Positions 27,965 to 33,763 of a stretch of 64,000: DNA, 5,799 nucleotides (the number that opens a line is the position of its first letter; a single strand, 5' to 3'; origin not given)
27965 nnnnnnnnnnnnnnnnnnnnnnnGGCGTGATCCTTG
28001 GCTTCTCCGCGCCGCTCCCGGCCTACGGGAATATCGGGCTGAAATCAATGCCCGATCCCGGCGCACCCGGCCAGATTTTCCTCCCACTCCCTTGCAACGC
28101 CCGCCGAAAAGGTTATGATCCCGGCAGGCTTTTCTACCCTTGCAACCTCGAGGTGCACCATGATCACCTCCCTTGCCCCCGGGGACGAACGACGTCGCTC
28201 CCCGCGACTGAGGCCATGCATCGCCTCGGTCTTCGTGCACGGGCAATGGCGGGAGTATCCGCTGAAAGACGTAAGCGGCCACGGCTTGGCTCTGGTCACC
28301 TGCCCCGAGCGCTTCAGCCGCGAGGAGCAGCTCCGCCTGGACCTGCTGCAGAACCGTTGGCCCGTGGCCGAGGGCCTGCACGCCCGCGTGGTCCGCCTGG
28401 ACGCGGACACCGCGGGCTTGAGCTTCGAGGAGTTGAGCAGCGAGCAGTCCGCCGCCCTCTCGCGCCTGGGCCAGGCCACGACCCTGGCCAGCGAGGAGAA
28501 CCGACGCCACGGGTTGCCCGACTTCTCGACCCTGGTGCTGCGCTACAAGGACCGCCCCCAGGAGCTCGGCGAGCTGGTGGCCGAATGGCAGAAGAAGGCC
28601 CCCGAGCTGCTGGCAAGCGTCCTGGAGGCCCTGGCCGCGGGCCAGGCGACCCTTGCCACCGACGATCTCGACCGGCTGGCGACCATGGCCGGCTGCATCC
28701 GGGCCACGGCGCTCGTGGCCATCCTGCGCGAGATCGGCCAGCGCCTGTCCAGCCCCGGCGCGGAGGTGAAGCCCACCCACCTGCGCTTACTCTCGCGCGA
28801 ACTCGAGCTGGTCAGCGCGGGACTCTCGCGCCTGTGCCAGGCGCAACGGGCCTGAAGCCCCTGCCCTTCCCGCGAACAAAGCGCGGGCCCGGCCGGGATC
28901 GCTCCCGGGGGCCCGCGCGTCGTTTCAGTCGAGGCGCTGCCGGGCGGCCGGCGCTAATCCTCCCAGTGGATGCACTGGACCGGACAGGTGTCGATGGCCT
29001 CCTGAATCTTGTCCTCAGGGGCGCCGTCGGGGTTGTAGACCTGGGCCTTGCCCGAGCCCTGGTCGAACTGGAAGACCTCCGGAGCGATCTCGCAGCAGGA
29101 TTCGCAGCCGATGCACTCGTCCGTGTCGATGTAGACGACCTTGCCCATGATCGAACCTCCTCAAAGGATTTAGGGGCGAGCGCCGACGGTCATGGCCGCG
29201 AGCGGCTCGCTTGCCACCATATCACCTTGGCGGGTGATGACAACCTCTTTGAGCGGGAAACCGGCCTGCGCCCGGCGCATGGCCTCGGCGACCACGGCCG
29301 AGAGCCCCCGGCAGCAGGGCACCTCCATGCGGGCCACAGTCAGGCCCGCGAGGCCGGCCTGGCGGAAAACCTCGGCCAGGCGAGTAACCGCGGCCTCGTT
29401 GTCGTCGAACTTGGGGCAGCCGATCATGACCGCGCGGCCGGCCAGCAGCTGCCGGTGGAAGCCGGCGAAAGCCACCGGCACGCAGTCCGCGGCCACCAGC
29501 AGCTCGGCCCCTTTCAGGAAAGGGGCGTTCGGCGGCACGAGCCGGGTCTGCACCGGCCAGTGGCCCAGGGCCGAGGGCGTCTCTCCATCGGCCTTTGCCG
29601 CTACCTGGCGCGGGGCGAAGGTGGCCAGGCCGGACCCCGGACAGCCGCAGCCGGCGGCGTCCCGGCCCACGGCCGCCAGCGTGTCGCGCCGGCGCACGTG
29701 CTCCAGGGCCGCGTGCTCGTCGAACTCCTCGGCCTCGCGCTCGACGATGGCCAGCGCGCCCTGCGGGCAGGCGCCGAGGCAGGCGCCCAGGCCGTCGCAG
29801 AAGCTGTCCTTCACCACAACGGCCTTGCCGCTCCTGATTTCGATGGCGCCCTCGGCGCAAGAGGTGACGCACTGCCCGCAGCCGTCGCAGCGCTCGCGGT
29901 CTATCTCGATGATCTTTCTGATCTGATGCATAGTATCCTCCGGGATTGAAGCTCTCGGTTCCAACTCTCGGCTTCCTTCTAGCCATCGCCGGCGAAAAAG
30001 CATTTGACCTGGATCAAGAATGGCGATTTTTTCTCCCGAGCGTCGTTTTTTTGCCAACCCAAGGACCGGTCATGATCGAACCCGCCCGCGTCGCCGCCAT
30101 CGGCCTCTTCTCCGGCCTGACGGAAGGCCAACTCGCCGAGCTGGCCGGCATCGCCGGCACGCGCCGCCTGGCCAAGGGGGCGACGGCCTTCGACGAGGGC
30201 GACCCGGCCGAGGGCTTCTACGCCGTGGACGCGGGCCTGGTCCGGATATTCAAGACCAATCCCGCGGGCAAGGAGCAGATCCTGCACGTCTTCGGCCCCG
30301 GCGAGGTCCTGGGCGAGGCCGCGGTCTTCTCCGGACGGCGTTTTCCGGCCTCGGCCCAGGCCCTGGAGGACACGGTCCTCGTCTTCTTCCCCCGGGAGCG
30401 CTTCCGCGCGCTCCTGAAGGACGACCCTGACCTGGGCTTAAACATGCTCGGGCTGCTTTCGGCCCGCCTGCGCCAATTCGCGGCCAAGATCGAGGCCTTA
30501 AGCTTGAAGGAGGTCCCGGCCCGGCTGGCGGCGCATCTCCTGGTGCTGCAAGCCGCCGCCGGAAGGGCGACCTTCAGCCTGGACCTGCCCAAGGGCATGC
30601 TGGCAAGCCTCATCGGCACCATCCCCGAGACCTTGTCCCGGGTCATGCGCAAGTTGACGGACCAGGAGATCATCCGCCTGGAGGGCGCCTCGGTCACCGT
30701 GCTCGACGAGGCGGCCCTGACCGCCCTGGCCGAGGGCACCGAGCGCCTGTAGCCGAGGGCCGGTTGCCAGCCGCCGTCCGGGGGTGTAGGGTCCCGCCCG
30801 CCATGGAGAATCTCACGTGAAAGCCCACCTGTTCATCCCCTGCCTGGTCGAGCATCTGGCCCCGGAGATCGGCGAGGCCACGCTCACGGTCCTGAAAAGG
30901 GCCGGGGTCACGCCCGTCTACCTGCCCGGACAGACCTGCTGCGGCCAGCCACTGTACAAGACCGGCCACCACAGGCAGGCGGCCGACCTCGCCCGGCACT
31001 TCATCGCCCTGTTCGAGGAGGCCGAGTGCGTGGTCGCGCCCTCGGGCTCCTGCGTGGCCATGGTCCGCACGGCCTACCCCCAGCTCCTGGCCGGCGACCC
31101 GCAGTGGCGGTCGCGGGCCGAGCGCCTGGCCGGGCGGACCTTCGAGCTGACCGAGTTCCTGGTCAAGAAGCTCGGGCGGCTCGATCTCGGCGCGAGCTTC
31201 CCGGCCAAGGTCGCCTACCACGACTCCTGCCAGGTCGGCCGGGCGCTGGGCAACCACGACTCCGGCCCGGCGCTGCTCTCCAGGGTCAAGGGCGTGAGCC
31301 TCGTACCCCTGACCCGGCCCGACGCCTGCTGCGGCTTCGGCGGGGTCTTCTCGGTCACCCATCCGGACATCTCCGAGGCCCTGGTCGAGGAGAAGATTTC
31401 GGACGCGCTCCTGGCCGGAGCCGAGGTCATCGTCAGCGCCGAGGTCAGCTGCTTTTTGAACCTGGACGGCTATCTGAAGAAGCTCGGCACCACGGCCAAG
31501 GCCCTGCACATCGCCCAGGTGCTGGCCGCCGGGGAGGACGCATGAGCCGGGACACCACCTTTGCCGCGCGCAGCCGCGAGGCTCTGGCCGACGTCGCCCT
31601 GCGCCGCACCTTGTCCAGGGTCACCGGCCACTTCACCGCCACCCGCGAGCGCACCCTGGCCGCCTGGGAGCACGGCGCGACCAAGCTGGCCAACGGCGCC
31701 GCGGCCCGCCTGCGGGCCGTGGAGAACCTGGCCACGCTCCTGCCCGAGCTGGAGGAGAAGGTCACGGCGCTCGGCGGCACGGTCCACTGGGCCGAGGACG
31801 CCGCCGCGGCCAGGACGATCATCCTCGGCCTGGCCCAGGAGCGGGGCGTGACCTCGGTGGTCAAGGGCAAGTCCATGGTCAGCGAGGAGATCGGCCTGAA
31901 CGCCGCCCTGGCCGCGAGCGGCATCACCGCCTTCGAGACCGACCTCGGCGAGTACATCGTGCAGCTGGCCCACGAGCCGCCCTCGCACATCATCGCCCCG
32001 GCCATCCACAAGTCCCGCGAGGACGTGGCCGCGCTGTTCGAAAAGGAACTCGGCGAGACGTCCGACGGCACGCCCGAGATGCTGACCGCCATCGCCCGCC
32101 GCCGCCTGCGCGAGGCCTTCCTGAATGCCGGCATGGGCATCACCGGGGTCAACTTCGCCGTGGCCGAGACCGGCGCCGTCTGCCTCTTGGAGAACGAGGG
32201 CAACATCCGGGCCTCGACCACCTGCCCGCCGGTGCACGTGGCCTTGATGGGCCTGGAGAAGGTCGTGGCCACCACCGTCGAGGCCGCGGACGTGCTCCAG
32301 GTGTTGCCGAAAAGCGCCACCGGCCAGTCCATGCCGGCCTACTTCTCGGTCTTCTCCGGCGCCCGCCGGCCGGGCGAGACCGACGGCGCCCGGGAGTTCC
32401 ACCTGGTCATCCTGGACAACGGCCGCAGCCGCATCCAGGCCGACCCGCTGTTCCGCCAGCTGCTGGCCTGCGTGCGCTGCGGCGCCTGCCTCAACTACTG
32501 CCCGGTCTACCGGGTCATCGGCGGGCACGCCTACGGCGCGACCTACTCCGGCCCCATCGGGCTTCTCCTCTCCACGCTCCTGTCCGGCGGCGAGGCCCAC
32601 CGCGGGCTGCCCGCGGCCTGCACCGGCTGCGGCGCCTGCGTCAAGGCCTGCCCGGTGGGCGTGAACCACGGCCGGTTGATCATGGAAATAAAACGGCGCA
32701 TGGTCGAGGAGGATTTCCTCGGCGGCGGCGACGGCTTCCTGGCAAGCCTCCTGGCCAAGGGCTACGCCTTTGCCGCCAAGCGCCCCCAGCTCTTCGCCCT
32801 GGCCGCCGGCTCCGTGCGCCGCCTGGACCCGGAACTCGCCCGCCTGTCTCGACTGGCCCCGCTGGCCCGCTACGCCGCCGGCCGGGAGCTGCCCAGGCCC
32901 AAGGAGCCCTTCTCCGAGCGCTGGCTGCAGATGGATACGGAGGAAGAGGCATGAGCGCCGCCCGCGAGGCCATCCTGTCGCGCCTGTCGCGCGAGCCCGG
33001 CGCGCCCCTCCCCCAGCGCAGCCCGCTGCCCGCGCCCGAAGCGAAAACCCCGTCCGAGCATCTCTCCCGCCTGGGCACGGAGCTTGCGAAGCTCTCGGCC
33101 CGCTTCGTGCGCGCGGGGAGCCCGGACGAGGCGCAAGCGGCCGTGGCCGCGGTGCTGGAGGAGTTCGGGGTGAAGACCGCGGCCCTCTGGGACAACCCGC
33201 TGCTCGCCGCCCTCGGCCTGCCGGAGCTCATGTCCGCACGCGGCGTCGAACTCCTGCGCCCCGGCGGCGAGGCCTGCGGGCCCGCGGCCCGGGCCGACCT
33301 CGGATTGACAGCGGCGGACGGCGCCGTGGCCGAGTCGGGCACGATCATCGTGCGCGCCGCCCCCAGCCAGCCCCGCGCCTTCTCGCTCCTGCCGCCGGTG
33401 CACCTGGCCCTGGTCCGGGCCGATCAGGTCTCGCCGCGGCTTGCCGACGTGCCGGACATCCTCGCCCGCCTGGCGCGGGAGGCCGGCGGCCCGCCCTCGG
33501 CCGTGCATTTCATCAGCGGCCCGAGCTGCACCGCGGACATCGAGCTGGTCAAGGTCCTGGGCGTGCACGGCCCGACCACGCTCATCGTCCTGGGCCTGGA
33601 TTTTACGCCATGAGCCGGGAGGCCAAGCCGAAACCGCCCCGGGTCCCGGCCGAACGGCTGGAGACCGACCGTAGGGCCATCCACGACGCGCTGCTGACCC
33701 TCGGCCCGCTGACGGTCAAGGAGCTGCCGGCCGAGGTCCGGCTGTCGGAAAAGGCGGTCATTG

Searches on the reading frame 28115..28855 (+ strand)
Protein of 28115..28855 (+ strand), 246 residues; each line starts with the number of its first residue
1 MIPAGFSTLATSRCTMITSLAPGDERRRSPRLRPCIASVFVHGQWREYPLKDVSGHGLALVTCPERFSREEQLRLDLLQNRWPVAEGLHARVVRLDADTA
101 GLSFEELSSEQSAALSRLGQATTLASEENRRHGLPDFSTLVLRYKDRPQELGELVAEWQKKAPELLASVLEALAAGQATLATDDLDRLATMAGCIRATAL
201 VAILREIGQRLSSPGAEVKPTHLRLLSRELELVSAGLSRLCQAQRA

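Call 65: search_protein_families(library=pfam, proteins=[window:28115-28855:+], max_evalue=0.00001)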
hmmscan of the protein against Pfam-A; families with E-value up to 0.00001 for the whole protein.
window:28115-28855:+ (246 aa): 1 family
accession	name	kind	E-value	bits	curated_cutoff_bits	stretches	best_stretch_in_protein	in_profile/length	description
PF07238.19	PilZ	-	6.7e-07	30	22.5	1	25-118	1-99/102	PilZ domain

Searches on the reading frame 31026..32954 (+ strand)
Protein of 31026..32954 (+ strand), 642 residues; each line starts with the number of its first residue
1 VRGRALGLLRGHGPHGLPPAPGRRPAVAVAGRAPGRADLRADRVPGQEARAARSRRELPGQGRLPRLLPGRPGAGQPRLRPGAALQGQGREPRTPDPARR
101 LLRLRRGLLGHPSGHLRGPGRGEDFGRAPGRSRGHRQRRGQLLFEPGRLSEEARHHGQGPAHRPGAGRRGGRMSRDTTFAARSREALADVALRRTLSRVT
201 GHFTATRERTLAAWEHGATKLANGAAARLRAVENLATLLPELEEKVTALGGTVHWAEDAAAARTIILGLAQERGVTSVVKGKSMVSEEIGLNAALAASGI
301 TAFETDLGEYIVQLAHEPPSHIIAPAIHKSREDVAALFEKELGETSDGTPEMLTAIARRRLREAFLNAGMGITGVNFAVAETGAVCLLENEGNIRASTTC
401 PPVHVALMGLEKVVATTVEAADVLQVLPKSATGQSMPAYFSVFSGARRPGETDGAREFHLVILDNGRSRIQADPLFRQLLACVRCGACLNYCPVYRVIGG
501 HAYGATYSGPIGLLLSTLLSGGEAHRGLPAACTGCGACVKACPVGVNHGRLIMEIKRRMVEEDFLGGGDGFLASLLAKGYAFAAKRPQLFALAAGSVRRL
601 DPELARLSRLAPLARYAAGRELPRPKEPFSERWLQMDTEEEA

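Call 62: search_protein_families(library=pfam, proteins=[window:31026-32954:+], max_evalue=0.00001)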
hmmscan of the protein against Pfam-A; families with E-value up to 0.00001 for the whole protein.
window:31026-32954:+ (642 aa): 11 families
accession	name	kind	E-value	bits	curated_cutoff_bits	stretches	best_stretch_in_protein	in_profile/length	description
PF02589.21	LUD_dom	-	8.2e-47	159.8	22.6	1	240-463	2-189/189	LUD domain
PF13183.11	Fer4_8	-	1.2e-14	55.1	27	1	479-546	2-68/68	4Fe-4S dicluster domain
PF13237.11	Fer4_10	-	9.6e-10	38.7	25.5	0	529-557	6-36/53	4Fe-4S dicluster domain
PF12838.12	Fer4_7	-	6.3e-09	36.6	27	1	482-546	2-52/52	4Fe-4S dicluster domain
PF12797.12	Fer4_2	-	1.7e-07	31.2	24.5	0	530-544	8-22/22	4Fe-4S binding domain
PF00037.32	Fer4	-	3.5e-07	30.2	21.1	0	530-545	6-21/24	4Fe-4S binding domain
PF12800.12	Fer4_4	-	5.1e-07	29.9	24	0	529-545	1-17/17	4Fe-4S binding domain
PF13187.11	Fer4_9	-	6e-07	29.8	27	0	481-545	1-50/52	4Fe-4S dicluster domain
PF13534.11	Fer4_17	-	8.2e-07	29.9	22.2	1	481-546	1-60/61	4Fe-4S dicluster domain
PF13484.11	Fer4_16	-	2.2e-06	28.7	30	0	532-555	2-24/66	4Fe-4S double cluster binding domain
PF12837.12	Fer4_6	-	5.4e-06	26.5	25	0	529-546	6-23/24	4Fe-4S binding domain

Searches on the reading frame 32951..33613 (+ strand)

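Call 65: search_protein_families(library=pfam, proteins=[window:32951-33613:+], max_evalue=0.00001)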
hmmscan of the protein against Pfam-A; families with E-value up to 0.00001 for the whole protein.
window:32951-33613:+ (220 aa): 1 family
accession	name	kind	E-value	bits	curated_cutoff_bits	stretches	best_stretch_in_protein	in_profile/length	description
PF02589.21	LUD_dom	-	1.6e-27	96.9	22.6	1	42-214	5-187/189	LUD domain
